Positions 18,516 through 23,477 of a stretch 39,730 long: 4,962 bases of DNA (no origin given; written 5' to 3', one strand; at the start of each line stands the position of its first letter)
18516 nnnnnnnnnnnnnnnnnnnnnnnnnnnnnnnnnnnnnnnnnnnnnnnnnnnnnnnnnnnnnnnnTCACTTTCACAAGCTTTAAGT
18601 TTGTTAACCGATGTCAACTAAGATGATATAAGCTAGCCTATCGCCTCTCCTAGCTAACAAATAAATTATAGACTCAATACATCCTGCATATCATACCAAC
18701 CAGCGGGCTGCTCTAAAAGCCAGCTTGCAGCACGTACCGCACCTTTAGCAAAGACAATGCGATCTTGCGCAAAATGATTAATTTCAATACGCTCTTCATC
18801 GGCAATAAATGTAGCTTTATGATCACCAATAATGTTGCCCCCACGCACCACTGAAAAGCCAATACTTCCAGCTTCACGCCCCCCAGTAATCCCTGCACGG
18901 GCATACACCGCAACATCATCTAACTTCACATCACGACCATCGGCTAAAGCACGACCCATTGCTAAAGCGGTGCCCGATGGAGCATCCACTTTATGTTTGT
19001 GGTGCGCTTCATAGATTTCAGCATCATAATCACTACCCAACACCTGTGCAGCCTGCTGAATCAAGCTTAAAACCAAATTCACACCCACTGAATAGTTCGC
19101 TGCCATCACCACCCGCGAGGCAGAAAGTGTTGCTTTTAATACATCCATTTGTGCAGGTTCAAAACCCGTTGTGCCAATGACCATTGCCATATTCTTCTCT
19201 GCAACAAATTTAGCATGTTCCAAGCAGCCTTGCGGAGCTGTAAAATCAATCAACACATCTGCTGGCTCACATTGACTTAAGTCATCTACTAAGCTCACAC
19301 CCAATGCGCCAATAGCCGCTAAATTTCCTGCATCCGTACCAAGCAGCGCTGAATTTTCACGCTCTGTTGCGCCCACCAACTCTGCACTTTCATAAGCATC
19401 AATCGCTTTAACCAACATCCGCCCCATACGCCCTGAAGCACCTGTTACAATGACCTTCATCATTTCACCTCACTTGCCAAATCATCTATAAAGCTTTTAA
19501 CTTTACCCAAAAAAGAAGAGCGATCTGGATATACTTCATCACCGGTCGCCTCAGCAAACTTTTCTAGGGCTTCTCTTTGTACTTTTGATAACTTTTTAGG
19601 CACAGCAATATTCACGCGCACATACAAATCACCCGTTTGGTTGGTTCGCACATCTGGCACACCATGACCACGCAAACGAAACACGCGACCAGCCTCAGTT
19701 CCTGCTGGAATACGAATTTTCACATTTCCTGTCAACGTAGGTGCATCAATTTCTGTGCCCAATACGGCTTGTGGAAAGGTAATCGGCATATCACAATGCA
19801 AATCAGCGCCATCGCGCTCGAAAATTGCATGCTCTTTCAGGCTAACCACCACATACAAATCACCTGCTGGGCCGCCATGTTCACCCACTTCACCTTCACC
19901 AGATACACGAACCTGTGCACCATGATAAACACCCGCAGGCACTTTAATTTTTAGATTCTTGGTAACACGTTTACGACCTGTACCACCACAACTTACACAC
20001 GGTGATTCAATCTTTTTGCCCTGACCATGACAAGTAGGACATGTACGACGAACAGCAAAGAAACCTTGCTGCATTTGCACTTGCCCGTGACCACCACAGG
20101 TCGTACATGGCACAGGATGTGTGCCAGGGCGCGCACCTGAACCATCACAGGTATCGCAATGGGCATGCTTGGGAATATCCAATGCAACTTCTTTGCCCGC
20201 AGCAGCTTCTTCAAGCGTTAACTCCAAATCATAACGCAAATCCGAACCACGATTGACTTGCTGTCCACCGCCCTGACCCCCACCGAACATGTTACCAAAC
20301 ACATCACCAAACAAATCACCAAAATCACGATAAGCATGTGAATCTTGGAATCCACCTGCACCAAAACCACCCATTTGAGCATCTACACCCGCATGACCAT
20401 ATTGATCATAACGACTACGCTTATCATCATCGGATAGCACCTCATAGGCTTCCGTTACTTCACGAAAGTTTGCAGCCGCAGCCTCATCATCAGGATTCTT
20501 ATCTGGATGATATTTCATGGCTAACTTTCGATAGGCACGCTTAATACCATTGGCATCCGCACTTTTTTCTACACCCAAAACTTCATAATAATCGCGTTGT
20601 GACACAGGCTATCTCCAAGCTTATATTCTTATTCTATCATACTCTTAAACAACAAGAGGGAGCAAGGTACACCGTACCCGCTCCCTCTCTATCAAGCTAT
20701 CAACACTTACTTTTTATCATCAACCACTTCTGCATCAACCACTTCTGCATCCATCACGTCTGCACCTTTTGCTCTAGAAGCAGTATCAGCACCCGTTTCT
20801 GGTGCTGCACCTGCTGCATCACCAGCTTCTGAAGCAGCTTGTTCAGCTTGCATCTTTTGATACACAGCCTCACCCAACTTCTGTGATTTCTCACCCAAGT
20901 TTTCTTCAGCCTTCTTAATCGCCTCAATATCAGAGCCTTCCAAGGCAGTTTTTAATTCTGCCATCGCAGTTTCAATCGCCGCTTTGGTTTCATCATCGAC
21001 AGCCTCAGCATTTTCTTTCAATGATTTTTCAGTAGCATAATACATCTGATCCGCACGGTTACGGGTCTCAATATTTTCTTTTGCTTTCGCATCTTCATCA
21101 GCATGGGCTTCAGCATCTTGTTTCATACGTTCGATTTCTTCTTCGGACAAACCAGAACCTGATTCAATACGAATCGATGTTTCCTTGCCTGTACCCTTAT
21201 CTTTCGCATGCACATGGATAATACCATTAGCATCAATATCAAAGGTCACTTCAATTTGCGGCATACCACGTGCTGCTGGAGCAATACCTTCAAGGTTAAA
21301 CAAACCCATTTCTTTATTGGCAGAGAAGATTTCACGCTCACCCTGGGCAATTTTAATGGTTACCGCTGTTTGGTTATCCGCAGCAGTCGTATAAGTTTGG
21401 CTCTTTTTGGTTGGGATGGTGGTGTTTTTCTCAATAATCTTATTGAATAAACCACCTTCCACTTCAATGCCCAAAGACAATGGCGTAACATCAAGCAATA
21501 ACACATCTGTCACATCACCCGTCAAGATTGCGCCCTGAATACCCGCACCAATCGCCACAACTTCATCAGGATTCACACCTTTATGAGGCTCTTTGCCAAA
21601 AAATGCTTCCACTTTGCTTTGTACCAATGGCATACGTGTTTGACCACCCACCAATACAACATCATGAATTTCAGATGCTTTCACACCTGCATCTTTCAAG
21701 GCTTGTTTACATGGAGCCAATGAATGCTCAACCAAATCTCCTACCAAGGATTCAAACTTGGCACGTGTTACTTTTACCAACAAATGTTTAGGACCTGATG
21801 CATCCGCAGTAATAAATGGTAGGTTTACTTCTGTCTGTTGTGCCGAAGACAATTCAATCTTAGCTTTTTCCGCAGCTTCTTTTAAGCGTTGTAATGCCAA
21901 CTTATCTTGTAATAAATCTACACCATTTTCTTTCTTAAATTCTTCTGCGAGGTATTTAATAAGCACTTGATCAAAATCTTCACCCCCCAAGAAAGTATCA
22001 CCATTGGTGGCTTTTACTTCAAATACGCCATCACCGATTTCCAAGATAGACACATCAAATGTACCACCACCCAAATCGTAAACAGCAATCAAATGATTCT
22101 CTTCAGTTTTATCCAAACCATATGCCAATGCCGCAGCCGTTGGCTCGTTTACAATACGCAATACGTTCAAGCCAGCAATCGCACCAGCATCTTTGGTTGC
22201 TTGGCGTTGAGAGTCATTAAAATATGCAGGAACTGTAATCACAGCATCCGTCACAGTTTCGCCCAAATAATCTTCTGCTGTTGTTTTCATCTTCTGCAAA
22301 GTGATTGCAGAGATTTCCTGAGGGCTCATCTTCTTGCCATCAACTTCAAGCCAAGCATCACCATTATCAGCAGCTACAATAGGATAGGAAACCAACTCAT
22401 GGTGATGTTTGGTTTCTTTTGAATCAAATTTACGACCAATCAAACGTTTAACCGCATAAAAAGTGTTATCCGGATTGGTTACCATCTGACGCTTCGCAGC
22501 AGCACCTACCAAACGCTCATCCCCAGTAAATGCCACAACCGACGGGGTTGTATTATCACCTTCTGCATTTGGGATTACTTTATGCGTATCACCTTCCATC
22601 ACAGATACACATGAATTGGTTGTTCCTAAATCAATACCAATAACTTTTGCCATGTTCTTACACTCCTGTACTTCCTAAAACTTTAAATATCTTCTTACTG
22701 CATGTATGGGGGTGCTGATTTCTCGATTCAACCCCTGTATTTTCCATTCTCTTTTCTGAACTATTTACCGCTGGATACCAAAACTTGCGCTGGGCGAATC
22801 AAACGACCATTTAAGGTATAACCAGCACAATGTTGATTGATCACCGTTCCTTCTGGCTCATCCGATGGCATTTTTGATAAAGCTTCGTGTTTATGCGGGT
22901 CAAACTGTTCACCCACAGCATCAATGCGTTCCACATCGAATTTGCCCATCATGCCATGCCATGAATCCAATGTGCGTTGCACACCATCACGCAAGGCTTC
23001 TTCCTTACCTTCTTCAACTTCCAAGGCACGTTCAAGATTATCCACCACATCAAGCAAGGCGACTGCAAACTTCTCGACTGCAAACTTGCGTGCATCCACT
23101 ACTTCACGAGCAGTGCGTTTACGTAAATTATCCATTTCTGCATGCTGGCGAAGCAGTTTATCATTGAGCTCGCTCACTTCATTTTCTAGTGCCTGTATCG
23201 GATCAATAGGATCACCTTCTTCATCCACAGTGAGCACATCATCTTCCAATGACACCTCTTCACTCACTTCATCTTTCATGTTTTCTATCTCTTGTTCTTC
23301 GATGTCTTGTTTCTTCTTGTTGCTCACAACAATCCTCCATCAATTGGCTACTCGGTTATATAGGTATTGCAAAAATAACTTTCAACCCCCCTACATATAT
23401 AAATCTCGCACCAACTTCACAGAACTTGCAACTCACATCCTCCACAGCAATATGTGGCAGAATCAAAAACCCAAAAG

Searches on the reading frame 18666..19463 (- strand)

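Call 52: search_protein_families(library=pfam, proteins=[window:18666-19463:-], max_evalue=0.00001)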
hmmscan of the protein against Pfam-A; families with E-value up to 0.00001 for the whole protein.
window:18666-19463:- (265 aa): 2 families
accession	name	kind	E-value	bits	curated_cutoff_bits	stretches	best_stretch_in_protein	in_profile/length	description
PF05173.19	DapB_C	-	2.1e-41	141.2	27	1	127-263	1-121/121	Dihydrodipicolinate reductase, C-terminus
PF01113.26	DapB_N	-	6.7e-36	123.6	25.6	1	2-124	1-124/124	Dihydrodipicolinate reductase, N-terminus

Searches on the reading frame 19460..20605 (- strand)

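Call 52: search_protein_families(library=pfam, proteins=[window:19460-20605:-], max_evalue=0.00001)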
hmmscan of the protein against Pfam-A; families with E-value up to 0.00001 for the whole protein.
window:19460-20605:- (381 aa): 3 families
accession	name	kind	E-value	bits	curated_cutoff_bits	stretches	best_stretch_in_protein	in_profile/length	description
PF01556.23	DnaJ_C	-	4.4e-51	173.3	26.6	1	123-336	1-152/152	DnaJ C terminal domain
PF00226.36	DnaJ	-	1.2e-27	96.2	27.8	1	5-67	1-63/63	DnaJ domain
PF00684.25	DnaJ_CXXCXGXG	-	3.5e-15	56.4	32.7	1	150-210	1-65/65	DnaJ central domain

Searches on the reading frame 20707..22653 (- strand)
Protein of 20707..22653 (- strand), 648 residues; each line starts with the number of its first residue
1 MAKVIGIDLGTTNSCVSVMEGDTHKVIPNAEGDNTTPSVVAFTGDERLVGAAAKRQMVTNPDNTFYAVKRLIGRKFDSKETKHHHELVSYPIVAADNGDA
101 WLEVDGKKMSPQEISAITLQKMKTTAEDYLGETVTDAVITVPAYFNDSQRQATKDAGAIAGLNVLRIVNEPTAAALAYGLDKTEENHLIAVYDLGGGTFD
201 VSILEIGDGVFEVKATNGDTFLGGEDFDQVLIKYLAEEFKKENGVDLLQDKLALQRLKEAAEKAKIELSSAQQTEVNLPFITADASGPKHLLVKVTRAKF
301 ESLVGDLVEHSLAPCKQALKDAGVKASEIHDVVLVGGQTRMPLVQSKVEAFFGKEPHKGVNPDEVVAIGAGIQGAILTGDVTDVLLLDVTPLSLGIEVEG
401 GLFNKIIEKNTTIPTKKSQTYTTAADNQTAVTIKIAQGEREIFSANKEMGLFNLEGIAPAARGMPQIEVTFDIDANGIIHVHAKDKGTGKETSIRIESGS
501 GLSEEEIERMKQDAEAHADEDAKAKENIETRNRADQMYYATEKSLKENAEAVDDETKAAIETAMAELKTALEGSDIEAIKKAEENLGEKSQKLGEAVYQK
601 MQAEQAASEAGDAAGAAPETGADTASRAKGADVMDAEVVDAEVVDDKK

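Call 52: search_protein_families(library=pfam, proteins=[window:20707-22653:-], max_evalue=0.00001)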
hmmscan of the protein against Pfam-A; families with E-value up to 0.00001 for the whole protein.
window:20707-22653:- (648 aa): 2 families
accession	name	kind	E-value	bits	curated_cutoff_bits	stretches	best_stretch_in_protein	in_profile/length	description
PF00012.26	HSP70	-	2.1e-265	882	20.6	1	4-599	1-599/599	Hsp70 protein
PF06723.19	MreB_Mbl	-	8e-13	48.4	27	1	135-372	94-317/327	MreB/Mbl protein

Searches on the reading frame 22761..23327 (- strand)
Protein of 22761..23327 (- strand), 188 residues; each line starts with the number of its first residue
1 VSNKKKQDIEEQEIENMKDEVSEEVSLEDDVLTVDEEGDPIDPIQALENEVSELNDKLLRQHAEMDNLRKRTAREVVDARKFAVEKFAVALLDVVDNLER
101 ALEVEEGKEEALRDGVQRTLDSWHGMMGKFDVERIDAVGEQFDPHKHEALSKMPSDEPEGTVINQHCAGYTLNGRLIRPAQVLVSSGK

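Call 52: search_protein_families(library=pfam, proteins=[window:22761-23327:-], max_evalue=0.00001)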
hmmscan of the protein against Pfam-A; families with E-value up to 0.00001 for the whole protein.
window:22761-23327:- (188 aa): 1 family
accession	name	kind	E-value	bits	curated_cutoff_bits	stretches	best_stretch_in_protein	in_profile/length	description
PF01025.24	GrpE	-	2.4e-46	157.9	25.8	1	9-185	8-164/165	GrpE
